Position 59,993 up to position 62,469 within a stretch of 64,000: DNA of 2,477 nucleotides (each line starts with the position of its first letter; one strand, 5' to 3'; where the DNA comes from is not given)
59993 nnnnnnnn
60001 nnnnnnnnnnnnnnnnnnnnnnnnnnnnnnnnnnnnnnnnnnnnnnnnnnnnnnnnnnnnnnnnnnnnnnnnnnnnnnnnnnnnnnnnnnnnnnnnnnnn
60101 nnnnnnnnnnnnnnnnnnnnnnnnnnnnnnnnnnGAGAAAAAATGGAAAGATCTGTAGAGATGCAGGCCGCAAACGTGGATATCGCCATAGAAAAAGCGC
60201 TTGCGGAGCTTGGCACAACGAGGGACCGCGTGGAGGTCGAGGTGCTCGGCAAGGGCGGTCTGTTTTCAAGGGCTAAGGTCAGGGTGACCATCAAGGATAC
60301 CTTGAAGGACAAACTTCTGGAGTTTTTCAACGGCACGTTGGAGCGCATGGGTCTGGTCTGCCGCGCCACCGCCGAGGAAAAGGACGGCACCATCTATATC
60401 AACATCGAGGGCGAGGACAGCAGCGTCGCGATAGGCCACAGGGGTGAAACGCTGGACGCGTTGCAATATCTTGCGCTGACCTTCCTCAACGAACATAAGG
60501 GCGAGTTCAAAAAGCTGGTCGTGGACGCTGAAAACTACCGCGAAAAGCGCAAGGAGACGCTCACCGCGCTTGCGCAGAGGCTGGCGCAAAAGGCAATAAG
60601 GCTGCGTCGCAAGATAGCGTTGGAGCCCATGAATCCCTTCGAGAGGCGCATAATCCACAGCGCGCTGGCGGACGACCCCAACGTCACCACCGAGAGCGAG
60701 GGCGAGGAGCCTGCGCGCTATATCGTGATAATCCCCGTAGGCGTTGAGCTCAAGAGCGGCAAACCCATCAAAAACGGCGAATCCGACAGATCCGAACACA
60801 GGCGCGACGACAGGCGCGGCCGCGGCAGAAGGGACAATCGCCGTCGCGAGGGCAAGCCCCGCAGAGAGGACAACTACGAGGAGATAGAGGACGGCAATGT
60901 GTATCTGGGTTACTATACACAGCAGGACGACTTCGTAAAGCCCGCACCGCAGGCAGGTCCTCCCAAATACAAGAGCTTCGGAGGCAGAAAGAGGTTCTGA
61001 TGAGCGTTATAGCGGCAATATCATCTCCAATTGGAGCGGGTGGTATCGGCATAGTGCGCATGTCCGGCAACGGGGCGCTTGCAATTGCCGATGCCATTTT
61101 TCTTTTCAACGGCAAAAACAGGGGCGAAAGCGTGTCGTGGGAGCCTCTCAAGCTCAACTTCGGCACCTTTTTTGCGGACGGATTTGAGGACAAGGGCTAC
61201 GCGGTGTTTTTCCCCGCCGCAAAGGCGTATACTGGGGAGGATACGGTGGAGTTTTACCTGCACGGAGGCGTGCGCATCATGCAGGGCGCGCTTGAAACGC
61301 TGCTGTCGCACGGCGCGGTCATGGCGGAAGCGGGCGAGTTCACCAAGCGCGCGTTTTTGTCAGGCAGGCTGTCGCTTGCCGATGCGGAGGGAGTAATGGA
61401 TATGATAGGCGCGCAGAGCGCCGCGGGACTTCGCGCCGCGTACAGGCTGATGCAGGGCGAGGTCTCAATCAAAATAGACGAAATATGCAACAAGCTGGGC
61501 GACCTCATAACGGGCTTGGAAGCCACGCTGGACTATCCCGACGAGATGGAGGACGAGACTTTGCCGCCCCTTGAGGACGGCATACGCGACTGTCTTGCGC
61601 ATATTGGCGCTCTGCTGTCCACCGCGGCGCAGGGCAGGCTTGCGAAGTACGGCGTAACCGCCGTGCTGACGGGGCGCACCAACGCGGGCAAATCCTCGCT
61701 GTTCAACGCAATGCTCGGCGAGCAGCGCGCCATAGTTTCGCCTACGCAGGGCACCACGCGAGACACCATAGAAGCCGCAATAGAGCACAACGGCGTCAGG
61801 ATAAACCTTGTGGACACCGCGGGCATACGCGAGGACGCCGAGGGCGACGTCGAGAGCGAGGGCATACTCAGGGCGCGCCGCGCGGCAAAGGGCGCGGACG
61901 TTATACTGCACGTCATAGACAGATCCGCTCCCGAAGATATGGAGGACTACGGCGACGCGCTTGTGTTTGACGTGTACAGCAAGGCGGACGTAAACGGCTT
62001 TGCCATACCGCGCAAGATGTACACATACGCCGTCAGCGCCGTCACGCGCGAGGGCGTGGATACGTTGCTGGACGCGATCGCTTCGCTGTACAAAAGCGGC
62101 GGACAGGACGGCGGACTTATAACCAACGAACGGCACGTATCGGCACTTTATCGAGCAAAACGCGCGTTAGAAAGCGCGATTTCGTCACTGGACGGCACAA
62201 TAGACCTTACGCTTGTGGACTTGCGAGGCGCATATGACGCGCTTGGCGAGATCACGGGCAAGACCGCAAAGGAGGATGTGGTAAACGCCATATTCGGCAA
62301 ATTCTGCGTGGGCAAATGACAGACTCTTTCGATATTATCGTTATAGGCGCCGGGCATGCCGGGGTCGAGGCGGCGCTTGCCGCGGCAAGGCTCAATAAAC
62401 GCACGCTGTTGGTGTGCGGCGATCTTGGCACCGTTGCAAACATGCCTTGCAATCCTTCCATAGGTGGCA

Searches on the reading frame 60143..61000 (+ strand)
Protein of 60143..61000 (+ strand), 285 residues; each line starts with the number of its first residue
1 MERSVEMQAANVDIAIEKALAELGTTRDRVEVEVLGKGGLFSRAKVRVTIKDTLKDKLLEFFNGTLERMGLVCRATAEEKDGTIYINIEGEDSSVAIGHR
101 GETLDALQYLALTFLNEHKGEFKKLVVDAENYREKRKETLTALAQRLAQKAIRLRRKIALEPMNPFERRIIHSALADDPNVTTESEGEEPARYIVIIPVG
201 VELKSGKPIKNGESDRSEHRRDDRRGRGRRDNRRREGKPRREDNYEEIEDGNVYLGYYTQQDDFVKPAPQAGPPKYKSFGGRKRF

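Call 14: search_protein_families(library=pfam, proteins=[window:60143-61000:+])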
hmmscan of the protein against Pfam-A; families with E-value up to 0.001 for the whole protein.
window:60143-61000:+ (285 aa): 3 families
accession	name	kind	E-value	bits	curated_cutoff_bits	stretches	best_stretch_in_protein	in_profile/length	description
PF01424.28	R3H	-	1.1e-20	73.9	26.8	1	138-198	1-60/60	R3H domain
PF13083.13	KH_KhpA-B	-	6.2e-10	39.3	32.1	1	58-119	4-66/73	KhpA/KhpB, KH domain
PF14804.11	Jag_N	-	2.3e-09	38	25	1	8-50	2-50/50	Jag N-terminus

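Call 60: find_encoding_contigs(protein=window:60143-61000:+, flank=10000, max_places=6)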
Protein window:60143-61000:+ (285 aa): 7 contigs read that carry it; 6 places shown.
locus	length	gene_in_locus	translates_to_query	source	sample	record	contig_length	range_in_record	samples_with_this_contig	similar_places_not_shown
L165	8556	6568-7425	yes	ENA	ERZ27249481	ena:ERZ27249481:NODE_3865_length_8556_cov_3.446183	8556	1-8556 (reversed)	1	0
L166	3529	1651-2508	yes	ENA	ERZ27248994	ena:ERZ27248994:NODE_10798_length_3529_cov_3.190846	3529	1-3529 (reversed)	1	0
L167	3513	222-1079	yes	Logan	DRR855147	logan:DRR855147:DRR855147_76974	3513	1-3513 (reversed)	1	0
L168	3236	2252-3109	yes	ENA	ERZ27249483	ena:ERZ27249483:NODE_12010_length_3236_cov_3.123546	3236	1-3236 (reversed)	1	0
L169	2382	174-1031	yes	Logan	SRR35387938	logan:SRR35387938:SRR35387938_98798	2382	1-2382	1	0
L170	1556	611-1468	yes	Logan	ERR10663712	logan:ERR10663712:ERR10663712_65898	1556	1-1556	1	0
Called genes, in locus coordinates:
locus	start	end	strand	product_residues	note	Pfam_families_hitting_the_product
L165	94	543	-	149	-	-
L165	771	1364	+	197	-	-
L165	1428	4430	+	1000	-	PF00005:ABC_tran, PF02687:FtsX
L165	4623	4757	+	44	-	PF00468:Ribosomal_L34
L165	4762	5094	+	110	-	PF00825:Ribonuclease_P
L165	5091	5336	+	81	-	PF01809:YidD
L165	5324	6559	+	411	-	PF02096:60KD_IMP, PF01956:EMC3_TMCO1 (faint), PF02096:60KD_IMP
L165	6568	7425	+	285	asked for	PF14804:Jag_N, PF13083:KH_KhpA-B, PF01424:R3H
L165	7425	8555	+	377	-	?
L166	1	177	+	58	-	?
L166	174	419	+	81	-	PF01809:YidD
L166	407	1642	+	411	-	PF02096:60KD_IMP, PF01956:EMC3_TMCO1 (faint), PF02096:60KD_IMP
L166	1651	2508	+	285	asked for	PF14804:Jag_N, PF13083:KH_KhpA-B, PF01424:R3H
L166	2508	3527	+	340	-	?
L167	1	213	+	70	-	?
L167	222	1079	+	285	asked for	PF14804:Jag_N, PF13083:KH_KhpA-B, PF01424:R3H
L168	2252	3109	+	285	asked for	PF14804:Jag_N, PF13083:KH_KhpA-B, PF01424:R3H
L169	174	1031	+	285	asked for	PF14804:Jag_N, PF13083:KH_KhpA-B, PF01424:R3H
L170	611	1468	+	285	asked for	PF14804:Jag_N, PF13083:KH_KhpA-B, PF01424:R3H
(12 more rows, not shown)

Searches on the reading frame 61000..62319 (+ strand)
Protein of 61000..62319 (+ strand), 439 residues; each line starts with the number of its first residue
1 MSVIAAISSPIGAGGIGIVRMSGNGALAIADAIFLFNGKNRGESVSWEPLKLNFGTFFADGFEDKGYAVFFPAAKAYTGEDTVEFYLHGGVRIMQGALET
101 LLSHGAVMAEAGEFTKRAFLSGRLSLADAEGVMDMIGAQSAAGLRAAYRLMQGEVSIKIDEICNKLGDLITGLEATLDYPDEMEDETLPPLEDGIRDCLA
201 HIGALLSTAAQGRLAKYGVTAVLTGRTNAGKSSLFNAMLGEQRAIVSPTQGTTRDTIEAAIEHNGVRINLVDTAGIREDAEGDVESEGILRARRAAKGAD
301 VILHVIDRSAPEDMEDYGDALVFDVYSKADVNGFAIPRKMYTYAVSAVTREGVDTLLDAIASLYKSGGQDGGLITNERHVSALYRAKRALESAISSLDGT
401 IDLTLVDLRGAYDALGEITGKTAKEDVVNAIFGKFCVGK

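Call 14: search_protein_families(library=pfam, proteins=[window:61000-62319:+])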
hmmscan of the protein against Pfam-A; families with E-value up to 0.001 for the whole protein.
window:61000-62319:+ (439 aa): 6 families
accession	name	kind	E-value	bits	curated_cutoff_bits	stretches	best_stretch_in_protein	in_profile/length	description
PF12631.12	MnmE_helical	-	4.7e-47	161.3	40.1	1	126-436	1-211/211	MnmE helical domain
PF10396.14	TrmE_N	-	1e-30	106.8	29.8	1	4-123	2-117/117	GTP-binding protein TrmE N-terminus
PF01926.29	MMR_HSR1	-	2.9e-25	89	21.9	1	221-311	2-89/113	50S ribosome-binding GTPase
PF02421.24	FeoB_N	-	6.5e-09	35.9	27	1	220-310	2-90/156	Ferrous iron transport protein B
PF04548.22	AIG1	-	6.7e-07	29.3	27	1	220-307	2-92/212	AIG1 family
PF00350.29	Dynamin_N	-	1.2e-05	25.8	27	0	222-257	2-36/168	Dynamin family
